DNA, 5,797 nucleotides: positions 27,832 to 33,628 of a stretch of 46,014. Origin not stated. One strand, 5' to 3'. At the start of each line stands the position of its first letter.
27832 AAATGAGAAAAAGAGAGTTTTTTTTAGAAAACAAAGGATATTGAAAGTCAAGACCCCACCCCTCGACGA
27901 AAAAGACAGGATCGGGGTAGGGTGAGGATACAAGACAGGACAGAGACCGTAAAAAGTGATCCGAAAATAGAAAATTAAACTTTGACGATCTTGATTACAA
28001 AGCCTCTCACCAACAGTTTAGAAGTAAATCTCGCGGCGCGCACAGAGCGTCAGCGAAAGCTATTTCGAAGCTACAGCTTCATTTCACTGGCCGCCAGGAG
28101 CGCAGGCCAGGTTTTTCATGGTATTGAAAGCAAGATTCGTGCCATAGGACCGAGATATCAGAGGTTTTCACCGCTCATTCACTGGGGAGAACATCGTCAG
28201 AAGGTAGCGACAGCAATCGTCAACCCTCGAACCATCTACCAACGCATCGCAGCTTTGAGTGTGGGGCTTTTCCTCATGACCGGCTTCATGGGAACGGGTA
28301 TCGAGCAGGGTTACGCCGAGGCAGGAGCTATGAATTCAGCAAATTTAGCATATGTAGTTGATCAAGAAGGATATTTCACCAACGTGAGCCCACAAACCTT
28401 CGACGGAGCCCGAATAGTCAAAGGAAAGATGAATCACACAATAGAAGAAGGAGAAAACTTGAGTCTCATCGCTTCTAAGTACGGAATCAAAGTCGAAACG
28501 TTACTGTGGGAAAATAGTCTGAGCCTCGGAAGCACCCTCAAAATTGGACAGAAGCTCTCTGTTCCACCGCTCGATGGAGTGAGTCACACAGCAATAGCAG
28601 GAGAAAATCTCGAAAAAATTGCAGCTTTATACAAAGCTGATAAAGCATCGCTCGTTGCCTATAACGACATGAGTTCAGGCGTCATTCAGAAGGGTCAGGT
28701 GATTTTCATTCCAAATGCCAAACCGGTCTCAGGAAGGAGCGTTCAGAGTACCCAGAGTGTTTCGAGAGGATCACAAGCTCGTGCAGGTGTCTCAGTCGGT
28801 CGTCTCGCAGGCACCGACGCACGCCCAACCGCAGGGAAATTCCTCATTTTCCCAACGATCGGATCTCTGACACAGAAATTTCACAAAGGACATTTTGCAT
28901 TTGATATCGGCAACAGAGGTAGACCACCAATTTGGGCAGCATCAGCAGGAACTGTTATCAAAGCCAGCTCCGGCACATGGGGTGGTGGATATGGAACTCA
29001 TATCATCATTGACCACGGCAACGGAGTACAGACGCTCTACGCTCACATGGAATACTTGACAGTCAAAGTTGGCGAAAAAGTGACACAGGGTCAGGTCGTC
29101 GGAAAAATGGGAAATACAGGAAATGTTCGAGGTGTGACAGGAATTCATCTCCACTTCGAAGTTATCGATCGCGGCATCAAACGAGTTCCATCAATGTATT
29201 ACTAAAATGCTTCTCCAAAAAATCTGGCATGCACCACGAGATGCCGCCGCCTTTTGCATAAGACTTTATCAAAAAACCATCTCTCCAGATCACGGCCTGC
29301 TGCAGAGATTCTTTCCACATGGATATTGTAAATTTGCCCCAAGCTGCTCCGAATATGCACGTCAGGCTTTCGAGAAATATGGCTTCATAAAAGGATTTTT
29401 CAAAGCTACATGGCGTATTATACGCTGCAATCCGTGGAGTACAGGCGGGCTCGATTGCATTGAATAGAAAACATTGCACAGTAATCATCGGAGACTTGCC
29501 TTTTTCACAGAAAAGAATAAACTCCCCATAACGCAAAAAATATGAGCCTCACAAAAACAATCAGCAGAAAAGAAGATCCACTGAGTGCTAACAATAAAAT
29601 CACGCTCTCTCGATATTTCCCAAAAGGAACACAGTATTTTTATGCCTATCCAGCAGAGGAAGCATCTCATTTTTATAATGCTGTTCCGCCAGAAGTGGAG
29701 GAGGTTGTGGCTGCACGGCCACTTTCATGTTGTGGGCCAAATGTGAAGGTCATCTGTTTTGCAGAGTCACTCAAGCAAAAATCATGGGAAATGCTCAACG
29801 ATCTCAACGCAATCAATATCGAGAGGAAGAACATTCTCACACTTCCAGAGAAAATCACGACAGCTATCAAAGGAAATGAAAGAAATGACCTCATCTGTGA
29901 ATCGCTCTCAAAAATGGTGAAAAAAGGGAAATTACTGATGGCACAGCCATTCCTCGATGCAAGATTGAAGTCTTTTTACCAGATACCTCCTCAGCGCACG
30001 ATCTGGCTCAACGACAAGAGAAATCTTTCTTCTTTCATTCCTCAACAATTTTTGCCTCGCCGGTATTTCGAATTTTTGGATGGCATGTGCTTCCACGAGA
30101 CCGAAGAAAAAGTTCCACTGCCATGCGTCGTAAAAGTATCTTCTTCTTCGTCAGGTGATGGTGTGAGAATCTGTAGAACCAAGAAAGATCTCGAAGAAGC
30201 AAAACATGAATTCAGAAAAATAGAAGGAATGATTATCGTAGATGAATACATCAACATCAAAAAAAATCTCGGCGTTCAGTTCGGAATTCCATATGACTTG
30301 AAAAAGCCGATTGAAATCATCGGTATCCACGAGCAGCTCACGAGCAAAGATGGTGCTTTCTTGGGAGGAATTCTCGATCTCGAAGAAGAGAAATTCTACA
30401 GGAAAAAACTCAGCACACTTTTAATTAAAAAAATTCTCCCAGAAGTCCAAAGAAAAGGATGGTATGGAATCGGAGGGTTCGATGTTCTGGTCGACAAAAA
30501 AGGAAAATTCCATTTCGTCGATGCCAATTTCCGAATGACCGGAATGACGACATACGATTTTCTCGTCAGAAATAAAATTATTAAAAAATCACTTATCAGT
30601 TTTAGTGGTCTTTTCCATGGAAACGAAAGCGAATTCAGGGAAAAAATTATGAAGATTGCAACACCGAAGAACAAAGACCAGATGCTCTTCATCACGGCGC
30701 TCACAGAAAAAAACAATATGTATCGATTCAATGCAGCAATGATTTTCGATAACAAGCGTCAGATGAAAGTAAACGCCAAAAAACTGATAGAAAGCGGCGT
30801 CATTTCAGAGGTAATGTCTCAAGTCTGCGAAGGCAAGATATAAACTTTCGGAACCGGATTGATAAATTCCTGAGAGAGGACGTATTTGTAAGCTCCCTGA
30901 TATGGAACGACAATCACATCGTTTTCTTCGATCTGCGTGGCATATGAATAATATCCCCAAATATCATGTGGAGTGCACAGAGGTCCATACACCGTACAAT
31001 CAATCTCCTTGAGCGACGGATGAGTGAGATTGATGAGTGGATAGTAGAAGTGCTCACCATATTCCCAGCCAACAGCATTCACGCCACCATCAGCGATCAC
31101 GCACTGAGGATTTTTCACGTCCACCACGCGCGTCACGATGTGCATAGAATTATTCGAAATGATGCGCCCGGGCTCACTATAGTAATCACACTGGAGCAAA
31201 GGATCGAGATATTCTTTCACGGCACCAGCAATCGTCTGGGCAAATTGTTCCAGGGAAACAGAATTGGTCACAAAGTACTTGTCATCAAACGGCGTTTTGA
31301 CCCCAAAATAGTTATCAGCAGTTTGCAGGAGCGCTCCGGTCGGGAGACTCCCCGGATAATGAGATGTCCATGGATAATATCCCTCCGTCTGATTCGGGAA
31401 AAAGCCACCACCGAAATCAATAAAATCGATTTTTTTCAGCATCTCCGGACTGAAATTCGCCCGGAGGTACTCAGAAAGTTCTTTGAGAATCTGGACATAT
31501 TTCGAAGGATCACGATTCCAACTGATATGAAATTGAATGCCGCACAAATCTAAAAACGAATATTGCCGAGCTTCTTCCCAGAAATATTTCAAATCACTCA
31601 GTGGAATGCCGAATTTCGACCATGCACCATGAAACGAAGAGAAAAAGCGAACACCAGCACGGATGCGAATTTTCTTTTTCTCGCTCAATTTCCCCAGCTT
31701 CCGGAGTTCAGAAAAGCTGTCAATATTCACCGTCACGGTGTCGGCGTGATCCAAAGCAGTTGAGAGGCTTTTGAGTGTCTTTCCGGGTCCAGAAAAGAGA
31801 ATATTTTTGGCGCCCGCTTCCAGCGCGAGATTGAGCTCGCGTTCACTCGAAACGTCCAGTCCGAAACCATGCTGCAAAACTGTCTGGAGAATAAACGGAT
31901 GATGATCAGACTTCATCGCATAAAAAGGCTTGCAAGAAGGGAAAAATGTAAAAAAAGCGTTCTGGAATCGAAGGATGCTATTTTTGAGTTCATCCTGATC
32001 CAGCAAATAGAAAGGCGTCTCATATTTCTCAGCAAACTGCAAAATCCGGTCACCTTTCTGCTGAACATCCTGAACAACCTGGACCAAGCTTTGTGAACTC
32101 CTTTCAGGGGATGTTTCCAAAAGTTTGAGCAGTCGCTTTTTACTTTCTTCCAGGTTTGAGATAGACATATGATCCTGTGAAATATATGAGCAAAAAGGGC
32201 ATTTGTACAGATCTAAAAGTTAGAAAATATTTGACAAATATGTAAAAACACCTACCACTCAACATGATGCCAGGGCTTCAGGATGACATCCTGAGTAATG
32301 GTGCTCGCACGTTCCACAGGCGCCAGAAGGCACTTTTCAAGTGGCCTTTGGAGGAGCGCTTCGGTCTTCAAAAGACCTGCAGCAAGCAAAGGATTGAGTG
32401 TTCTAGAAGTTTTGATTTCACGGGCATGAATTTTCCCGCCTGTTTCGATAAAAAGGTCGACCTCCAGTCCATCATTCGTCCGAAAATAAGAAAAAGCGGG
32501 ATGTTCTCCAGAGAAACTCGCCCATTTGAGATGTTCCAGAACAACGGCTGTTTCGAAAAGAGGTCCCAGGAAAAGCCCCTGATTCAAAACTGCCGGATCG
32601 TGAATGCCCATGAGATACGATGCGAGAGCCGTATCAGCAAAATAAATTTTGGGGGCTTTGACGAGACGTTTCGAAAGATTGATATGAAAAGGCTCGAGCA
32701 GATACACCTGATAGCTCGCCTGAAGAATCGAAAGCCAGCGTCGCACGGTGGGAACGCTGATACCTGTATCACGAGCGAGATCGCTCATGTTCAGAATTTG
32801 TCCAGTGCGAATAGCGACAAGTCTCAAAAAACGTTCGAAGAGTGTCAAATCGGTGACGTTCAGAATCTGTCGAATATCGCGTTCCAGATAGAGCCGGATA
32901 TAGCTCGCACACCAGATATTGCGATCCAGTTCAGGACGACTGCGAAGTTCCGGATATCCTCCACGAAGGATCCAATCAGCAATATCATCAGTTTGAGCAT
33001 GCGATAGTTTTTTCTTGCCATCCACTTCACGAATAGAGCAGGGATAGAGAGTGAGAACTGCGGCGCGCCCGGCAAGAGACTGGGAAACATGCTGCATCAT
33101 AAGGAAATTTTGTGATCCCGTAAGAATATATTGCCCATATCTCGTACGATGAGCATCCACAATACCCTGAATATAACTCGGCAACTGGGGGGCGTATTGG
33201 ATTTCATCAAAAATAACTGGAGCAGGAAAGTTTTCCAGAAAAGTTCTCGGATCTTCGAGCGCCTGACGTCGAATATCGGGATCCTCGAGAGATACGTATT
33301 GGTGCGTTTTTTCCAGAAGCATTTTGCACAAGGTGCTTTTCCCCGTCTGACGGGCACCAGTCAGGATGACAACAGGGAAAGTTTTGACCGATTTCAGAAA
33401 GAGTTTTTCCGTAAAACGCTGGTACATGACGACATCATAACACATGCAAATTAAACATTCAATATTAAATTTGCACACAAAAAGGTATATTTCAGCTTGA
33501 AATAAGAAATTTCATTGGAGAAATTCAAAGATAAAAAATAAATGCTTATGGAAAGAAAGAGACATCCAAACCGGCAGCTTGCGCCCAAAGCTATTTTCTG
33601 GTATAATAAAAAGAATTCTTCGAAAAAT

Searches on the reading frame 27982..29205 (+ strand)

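Call 7: search_protein_families(library=pfam, proteins=[window:27982-29205:+], max_evalue=0.001)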
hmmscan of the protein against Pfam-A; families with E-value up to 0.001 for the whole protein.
window:27982-29205:+ (407 aa): 3 families
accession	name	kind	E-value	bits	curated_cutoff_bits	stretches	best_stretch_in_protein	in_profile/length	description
PF01551.29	Peptidase_M23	-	3.7e-24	85.2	28.7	1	304-398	3-91/96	Peptidase family M23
PF01476.26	LysM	-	7.9e-16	58.2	20.9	2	152-195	1-43/43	LysM domain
PF23577.1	LysM_RLK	-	0.00021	21.7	27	0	206-244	7-44/44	LysM domain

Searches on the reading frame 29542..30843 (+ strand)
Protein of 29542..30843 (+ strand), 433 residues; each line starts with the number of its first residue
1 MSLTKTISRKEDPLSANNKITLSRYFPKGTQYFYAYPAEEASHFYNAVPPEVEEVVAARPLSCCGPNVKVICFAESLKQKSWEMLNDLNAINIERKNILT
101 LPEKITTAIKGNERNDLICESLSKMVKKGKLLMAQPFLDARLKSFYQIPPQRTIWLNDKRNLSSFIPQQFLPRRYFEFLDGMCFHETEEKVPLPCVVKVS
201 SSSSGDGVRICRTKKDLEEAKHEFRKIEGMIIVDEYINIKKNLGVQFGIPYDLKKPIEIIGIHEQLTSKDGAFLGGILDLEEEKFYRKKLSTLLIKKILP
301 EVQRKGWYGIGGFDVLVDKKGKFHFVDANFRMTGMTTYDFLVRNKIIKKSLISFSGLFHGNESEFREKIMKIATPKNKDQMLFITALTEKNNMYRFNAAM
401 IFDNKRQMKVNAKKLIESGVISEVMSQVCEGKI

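Call 7: search_protein_families(library=pfam, proteins=[window:29542-30843:+], max_evalue=0.001)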
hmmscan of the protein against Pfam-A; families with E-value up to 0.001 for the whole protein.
window:29542-30843:+ (433 aa): 3 families
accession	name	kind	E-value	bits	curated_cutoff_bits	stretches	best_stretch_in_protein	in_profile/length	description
PF07478.18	Dala_Dala_lig_C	-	2.3e-07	31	24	1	183-341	27-184/204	D-ala D-ala ligase C-terminus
PF02222.28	ATP-grasp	-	9.5e-05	22.6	27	1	184-244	22-83/179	ATP-grasp domain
PF08443.16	RimK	-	0.00051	20.1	21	0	192-244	40-89/188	RimK-like ATP-grasp domain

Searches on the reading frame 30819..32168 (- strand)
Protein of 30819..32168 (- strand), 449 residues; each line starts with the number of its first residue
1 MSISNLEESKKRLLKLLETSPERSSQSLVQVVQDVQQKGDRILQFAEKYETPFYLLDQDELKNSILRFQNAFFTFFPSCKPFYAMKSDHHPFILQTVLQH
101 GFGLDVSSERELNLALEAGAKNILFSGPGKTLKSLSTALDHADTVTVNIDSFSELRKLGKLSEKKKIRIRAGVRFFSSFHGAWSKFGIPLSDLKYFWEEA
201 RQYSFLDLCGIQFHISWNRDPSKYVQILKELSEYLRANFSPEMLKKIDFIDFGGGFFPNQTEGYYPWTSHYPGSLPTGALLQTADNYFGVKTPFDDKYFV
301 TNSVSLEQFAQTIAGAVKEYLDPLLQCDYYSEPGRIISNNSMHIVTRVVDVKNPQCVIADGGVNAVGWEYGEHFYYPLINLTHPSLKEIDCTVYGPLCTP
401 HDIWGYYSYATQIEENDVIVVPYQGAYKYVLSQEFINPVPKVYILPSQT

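Call 83: search_protein_families(library=padloc, proteins=[window:30819-32168:-], max_evalue=0.01)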
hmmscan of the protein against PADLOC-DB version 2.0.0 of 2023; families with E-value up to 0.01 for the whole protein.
window:30819-32168:- (449 aa): 0 families

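Call 102: search_protein_families(library=pfam, proteins=[window:30819-32168:-], max_evalue=0.001)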
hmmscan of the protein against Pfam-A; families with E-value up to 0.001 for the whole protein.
window:30819-32168:- (449 aa): 2 families
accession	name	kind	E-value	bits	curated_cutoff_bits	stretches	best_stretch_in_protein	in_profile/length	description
PF02784.22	Orn_Arg_deC_N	-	1.8e-30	106.5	23.4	1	64-258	3-203/247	Pyridoxal-dependent decarboxylase, pyridoxal binding domain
PF00278.28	Orn_DAP_Arg_deC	-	9.4e-09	35.9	23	1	216-424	5-94/95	Pyridoxal-dependent decarboxylase, C-terminal sheet domain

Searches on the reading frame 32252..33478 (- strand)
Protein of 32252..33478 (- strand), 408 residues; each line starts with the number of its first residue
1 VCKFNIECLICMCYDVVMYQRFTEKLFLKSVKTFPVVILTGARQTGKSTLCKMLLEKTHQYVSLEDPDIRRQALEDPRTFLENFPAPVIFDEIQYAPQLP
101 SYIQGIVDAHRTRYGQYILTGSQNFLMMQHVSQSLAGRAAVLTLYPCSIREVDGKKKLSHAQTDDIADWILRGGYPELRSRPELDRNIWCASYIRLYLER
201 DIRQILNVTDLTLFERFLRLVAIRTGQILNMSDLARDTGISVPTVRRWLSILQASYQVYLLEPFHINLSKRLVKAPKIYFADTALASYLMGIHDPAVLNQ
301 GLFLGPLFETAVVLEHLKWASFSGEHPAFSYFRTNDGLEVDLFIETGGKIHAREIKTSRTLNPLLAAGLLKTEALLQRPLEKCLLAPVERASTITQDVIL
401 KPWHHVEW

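Call 83: search_protein_families(library=padloc, proteins=[window:32252-33478:-], max_evalue=0.01)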
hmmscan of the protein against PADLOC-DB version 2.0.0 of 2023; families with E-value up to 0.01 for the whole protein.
window:32252-33478:- (408 aa): 8 families
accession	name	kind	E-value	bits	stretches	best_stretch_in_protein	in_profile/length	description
PDLC04790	PDC-S01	-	2.6e-103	344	1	17-402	10-413/422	-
PDLC04789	PDC-S01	-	8.1e-58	194.2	1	18-360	1-343/375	-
PDLC04787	PDC-S01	-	1.6e-33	114.2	1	28-317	21-324/412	-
PDLC04791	PDC-S01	-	1.8e-25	87.5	1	18-360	1-354/395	-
PDLC04786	PDC-S01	-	2.2e-11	41.2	1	247-360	276-389/439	-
PDLC04788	PDC-S01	-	6.2e-10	36.6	1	37-360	22-385/448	-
PDLC04792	PDC-S01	-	2.1e-08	31.2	1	35-153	20-152/452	-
PDLC04133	mad1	-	0.00016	19.9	1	227-251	4-28/60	mads_1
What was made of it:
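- On Anti-phage defence system: Only the unrelated neighbour at 32252-33478 matches PDC-S01 (call 83).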

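Call 102: search_protein_families(library=pfam, proteins=[window:32252-33478:-], max_evalue=0.001)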
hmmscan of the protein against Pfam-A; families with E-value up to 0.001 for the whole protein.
window:32252-33478:- (408 aa): 3 families
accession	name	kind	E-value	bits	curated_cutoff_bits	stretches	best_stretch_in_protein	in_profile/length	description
PF13635.12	DUF4143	-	7.5e-46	156.2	28.1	1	199-358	1-160/160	Domain of unknown function (DUF4143)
PF13173.12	AAA_14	-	9.5e-29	100.5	27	1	35-152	3-128/129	AAA domain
PF13401.12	AAA_22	-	0.00089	20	27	0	36-80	7-37/130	AAA domain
